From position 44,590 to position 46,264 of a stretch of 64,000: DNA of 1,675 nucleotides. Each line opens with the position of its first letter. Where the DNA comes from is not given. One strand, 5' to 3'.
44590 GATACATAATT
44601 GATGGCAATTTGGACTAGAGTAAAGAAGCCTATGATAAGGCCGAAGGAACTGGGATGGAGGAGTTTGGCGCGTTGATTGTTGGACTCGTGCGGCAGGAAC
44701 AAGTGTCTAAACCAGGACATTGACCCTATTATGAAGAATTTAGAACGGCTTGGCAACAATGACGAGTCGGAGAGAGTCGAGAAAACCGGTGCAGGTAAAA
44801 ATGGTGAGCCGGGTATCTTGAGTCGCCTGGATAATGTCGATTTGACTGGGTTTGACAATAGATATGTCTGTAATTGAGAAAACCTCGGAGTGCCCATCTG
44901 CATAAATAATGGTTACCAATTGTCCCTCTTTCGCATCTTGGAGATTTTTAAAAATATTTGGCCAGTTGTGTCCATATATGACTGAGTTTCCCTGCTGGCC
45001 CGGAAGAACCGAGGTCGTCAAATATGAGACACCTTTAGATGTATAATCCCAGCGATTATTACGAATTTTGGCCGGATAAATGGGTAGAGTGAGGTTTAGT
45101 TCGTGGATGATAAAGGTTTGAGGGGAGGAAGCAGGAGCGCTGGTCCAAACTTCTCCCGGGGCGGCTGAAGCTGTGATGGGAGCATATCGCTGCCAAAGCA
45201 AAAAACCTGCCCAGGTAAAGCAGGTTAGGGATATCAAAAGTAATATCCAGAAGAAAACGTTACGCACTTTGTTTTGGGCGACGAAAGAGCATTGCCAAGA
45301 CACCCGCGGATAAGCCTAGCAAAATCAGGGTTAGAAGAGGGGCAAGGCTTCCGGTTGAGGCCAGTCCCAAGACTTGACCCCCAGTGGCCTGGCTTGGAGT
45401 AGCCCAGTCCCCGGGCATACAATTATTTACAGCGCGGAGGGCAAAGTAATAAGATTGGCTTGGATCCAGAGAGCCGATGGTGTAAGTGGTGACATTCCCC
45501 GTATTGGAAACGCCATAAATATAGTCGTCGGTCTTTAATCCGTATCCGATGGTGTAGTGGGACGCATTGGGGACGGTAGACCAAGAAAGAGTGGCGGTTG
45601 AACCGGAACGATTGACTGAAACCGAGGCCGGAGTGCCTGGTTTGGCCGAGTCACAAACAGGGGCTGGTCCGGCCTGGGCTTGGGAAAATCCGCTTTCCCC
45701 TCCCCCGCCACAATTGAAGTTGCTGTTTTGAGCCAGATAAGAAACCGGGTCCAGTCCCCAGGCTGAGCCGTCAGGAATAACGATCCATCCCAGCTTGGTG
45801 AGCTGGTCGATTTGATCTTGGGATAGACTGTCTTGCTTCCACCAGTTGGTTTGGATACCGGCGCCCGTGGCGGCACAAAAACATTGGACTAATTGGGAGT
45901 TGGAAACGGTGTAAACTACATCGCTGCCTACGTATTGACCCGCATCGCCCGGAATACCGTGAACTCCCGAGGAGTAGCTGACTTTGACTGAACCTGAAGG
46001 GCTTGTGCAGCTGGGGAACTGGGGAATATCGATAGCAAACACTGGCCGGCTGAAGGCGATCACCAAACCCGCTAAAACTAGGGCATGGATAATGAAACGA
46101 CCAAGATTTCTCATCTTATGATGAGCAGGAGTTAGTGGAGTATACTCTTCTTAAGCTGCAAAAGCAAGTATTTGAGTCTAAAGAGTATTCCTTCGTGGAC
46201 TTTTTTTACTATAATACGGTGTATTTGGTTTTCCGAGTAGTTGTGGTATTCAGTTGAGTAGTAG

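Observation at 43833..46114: Sortase with a neighbouring LAXTG-type substrate (FN3 protein) and a CAP-domain surface protein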

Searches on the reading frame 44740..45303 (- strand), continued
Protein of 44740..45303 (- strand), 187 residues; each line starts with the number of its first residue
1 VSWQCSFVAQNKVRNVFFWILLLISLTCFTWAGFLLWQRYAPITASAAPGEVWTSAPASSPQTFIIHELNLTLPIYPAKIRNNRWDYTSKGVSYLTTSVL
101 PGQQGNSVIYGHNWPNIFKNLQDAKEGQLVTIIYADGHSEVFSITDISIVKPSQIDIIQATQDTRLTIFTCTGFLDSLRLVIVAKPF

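Call 33: search_solved_structures(query=A1, max_evalue=0.1, show_alignments=5)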
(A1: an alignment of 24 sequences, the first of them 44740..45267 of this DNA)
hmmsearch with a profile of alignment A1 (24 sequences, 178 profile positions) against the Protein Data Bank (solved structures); distinct sequences matched with E-value up to 0.1: 64 (the best 60 are shown).
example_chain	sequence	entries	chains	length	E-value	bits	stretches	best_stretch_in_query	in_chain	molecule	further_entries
2kw8_A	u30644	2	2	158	9.6e-13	51.2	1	41-173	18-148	LPXTG-site transpeptidase family protein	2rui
5k9a_A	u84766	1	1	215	1.1e-12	51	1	43-175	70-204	Putative fimbrial associated sortase-like protein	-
6bwe_A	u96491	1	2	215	1.1e-12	50.9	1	43-175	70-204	Putative fimbrial associated sortase-like protein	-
2xwg_A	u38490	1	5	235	1.4e-11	47.4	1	45-174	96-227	SORTASE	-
24rr_A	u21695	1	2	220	2e-11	46.9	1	36-172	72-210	Ebp pilus assembly class C sortase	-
8t28_A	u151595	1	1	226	3.4e-11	46.1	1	43-164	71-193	Class C sortase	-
5hu4_A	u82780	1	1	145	4.4e-11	45.8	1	53-176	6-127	Cysteine protease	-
4g1j_A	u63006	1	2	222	6.9e-11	45.1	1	46-172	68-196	Sortase family protein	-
3rbi_A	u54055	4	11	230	7.6e-11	45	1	46-172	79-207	Sortase family protein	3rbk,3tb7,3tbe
7d6p_A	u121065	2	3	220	2.7e-10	43.2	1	49-172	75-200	Sortase family protein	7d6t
6ixz_A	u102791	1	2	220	2.7e-10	43.2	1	49-172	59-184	Sortase family protein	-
4d70_A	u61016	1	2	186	3.1e-10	43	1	39-173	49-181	SORTASE FAMILY PROTEIN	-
4d7w_A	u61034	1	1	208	9.8e-10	41.4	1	46-172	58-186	SORTASE FAMILY PROTEIN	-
3rcc_A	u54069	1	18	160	1.4e-09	40.8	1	43-177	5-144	Sortase SrtA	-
7s56_A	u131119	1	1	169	2.5e-09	40.1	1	44-177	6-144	Class A sortase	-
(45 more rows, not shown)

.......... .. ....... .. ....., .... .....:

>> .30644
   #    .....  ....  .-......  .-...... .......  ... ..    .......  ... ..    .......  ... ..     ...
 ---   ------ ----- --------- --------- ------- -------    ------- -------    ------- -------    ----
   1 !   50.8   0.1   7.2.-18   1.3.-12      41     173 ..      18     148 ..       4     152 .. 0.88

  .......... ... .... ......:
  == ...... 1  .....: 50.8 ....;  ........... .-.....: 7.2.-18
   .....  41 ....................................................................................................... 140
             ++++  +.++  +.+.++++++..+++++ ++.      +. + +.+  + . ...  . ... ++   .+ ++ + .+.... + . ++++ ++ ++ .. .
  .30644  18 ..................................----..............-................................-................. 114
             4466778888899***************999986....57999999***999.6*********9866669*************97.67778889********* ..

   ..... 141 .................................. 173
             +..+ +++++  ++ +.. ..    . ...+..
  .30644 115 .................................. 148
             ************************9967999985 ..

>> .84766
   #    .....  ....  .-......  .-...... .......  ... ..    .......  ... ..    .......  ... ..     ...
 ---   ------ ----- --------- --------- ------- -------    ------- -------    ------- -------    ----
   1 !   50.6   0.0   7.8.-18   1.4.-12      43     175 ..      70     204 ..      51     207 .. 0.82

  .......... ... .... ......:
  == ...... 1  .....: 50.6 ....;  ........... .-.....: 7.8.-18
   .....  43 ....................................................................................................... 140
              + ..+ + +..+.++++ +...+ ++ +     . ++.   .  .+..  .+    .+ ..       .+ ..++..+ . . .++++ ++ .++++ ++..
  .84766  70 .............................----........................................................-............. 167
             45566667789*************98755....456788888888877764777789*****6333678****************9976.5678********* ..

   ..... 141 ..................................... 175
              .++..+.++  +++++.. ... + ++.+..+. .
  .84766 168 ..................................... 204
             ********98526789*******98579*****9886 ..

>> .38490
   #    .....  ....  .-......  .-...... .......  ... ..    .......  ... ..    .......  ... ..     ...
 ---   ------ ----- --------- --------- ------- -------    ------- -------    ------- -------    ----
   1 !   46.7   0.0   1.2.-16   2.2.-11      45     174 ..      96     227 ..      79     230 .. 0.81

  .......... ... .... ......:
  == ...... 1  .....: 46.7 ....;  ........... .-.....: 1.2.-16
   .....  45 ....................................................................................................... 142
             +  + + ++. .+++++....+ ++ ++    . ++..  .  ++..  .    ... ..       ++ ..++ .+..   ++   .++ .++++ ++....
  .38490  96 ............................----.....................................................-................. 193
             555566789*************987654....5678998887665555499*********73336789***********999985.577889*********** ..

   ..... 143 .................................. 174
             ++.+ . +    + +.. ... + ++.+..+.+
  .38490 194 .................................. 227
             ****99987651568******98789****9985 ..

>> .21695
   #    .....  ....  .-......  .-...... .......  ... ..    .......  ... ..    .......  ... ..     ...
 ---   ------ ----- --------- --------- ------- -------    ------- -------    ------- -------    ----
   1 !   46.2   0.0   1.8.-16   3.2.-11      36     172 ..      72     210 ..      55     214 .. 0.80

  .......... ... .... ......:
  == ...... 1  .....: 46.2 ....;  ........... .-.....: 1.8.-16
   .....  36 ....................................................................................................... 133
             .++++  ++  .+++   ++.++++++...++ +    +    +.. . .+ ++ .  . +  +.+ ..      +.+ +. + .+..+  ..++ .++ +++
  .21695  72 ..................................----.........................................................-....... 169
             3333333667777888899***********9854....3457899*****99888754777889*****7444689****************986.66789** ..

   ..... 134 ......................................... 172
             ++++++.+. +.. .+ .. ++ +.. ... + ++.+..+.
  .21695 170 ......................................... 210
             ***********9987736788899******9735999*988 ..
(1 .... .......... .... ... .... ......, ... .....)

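Call 78: search_dna_similar(query=window:44740-45267:-, collection=plasmids, mode=protein, max_evalue=0.01, max_rows=40)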
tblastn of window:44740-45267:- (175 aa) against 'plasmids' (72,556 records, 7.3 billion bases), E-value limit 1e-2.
Records with a match: 13; places in all: 16; records where one place covers at least 80% of the query: 1.
Best place of each record, by identity: <60% 13.
By first word of the organism name: Bacillus 2; Planococcus 2; Streptantibioticus 2; Chloroflexota 1; Arthrobacter 1; Nonomuraea 1; Thermomicrobium 1; Streptomyces 1; Rhodococcus 1; Virgibacillus 1.
By predicted mobility (MOB-suite, as given by PLSDB): mobilizable 7; non-mobilizable 6.
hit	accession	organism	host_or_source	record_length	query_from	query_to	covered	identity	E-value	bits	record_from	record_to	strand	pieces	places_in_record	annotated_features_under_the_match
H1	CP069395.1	Chloroflexota bacterium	single cell,cold seep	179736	18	162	83%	28.8%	8e-4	46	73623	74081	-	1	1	DUF11 domain-containing protein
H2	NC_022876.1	Bacillus thuringiensis YBT-1518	-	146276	28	162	77%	30.1%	2e-5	51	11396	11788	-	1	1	class D sortase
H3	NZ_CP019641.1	Planococcus lenghuensis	whole organism,crude oil-contamination ...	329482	52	173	70%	29.4%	6e-5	50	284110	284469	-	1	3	class D sortase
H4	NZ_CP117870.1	Arthrobacter agilis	cell culture,Middle part of the water ...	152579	29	162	77%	25.7%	2e-3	45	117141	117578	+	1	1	class F sortase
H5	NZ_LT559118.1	Nonomuraea gerenzanensis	-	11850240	42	164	70%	25.4%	3e-3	44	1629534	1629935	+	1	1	none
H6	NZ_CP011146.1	Bacillus cereus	fried eel (fish)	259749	79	162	48%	36.5%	8e-4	46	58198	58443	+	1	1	class D sortase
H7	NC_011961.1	Thermomicrobium roseum DSM 5159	-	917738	73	174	58%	28.9%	1e-3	45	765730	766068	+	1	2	sortase | Rossmann-like and DUF2520 domain-containing protein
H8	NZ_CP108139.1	Streptomyces sp. NBC_00184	-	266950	80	161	47%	31.5%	3e-3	44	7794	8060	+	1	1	class F sortase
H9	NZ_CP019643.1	Planococcus lenghuensis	whole organism,crude oil-contamination ...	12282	89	170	47%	29.5%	9e-3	43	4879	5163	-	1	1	class F sortase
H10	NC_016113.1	Streptantibioticus cattleyicolor NRRL 8057 = DSM 46488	-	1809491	80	161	47%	29.2%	1e-3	45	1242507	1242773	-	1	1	none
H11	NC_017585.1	Streptantibioticus cattleyicolor NRRL 8057 = DSM 46488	-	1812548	80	161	47%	29.2%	1e-3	45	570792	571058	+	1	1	none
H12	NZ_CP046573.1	Rhodococcus sp. WAY2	cell culture,bacterial consortium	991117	89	164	43%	31.3%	6e-3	44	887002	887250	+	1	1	class F sortase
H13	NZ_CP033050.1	Virgibacillus halodenitrificans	cell culture,Red Sea lagoons-Mangrove ...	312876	86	161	43%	28.0%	5e-4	47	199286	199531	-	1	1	class F sortase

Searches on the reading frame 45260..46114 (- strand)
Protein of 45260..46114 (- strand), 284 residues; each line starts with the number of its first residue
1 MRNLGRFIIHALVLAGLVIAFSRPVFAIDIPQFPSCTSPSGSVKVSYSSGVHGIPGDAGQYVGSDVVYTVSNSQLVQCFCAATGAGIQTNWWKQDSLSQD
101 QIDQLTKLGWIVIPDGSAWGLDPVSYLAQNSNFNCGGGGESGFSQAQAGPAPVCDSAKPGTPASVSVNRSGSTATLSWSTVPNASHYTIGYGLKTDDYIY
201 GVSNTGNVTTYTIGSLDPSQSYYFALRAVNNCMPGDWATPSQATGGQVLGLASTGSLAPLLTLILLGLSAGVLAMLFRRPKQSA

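Call 3: search_protein_families(library=pfam, proteins=[window:45260-46114:-], max_evalue=0.01)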
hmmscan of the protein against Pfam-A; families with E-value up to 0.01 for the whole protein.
window:45260-46114:- (284 aa): 2 families
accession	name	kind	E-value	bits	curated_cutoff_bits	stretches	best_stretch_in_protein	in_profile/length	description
PF00041.27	fn3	-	3.5e-07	30.8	25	1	162-243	3-83/84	Fibronectin type III domain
PF16656.11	Pur_ac_phosph_N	-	0.0007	20.5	30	1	165-236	6-84/93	Purple acid Phosphatase, N-terminal domain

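Call 4: search_protein_families(library=ncbifam, proteins=[window:45260-46114:-], max_evalue=0.01)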
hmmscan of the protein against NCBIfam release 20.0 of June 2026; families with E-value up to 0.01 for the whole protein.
window:45260-46114:- (284 aa): 0 families

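Call 10: find_homologous_proteins(query=window:45260-46114:-)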
Query window:45260-46114:- (284 aa): 368 proteins with E <= 0.001 among 6181 candidates; the best 120 are listed.
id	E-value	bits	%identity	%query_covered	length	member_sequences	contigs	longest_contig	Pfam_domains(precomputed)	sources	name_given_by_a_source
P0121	2.1e-186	636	100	100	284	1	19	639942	PF00041.28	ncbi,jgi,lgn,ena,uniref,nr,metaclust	ncbi:hypothetical protein A2634_05135 [Candidatus Amesbacteria bacterium RIFCSPHIGHO2_01_FULL_48_32]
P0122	2.8e-121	422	75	85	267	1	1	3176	PF00041.28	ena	-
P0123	2.8e-117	409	72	89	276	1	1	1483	PF00041.28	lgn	-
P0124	6.3e-117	408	65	96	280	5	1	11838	PF00041.28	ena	-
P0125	9.1e-115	401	68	92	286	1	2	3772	PF00041.28,PF16656.12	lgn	-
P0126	2.5e-113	396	64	96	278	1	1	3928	PF00041.28,PF16656.12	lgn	-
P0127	5.3e-112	392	65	94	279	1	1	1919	PF00041.28,PF16656.12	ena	-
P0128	3.0e-107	376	62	97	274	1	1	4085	PF00041.28,PF16656.12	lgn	-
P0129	3.2e-107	376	62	98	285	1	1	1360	PF00041.28,PF16656.12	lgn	-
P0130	1.2e-106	374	62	98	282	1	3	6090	PF00041.28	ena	-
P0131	1.6e-105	371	64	92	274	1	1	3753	PF00041.28,PF16656.12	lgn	-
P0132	8.5e-103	362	62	97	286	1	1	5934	PF00041.28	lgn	-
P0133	9.8e-102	358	56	99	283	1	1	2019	PF00041.28,PF16656.12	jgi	jgi:hypothetical protein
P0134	3.1e-99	350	62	92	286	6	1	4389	PF00041.28,PF16656.12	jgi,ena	-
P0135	5.6e-98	346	62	92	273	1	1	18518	PF00041.28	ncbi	-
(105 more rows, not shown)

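Call 34: predict_structure(alignment_id=A2)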
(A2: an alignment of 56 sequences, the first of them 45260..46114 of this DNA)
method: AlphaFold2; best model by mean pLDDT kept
length: 284 residues; sequences in the alignment: 56
mean_pLDDT: 88.1   pTM: 0.51
mean pLDDT of the five models: 88.1, 87.2, 86.2, 86.0, 85.7
residues with pLDDT >= 90: 209; 70-90: 43; 50-70: 9; < 50: 23
segments of 3 or more residues with pLDDT < 50: 138-148, 243-254
pLDDT, mean of each block of 10 residues (from residue 1): 87 95 83 94 95 90 96 97 94 96 94 95 98 74 48 90 93 96 97 92 95 93 96 93 49 60 92 90 70
secondary structure, 60 per line:
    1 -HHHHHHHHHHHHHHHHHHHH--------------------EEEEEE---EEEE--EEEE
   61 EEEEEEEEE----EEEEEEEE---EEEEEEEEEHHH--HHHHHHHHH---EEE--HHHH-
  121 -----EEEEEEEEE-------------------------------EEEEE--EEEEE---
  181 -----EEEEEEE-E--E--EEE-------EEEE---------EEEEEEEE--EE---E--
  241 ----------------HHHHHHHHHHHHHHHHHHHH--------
elements in order: H2-21 E42-47 E51-54 E57-69 E74-81 E85-93 H99-107 E111-113 H116-119 E126-134 E166-170 E173-177 E186-192 E200-202 E210-213 E223-230 H257-276

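Call 40: find_encoding_contigs(protein=P0121, flank=10000, max_places=3)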
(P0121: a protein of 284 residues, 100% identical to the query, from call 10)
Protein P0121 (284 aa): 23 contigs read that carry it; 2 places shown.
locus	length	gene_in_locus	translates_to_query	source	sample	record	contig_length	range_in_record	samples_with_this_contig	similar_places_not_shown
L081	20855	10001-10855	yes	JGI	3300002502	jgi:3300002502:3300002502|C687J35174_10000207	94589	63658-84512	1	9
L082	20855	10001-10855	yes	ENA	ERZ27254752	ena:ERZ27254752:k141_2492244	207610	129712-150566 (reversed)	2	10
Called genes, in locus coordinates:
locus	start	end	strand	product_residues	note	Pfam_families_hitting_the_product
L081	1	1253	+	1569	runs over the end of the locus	PF00535:Glycos_transf_2, PF00535:Glycos_transf_2, PF13641:Glyco_tranf_2_3, PF13632:Glyco_trans_2_3, PF13439:Glyco_transf_4, PF13579:Glyco_trans_4_4, PF00534:Glycos_transf_1, PF20706:GT4-conflict, +3 more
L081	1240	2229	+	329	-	-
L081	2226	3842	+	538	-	PF02585:PIG-L, PF00535:Glycos_transf_2, PF13641:Glyco_tranf_2_3, PF13632:Glyco_trans_2_3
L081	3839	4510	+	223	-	PF08241:Methyltransf_11, PF13489:Methyltransf_23 (weak)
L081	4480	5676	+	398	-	PF13439:Glyco_transf_4, PF13579:Glyco_trans_4_4 (weak), PF00534:Glycos_transf_1, PF13692:Glyco_trans_1_4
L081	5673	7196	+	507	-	-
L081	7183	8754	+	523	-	-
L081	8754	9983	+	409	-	PF13620:CarboxypepD_reg (weak), PF16371:MetallophosN (weak)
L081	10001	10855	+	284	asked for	PF00041:fn3 (weak)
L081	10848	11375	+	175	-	PF04203:Sortase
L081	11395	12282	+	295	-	PF00188:CAP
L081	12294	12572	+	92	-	-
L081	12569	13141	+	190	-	PF02834:LigT_PEase, PF13563:2_5_RNA_ligase2, PF02834:LigT_PEase (weak)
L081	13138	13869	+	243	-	PF00483:NTP_transferase, PF12804:NTP_transf_3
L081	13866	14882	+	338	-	PF01073:3Beta_HSD, PF01370:Epimerase, PF02719:Polysacc_synt_2, PF04321:RmlD_sub_bind, PF07993:NAD_binding_4, PF16363:GDP_Man_Dehyd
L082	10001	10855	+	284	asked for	PF00041:fn3 (weak)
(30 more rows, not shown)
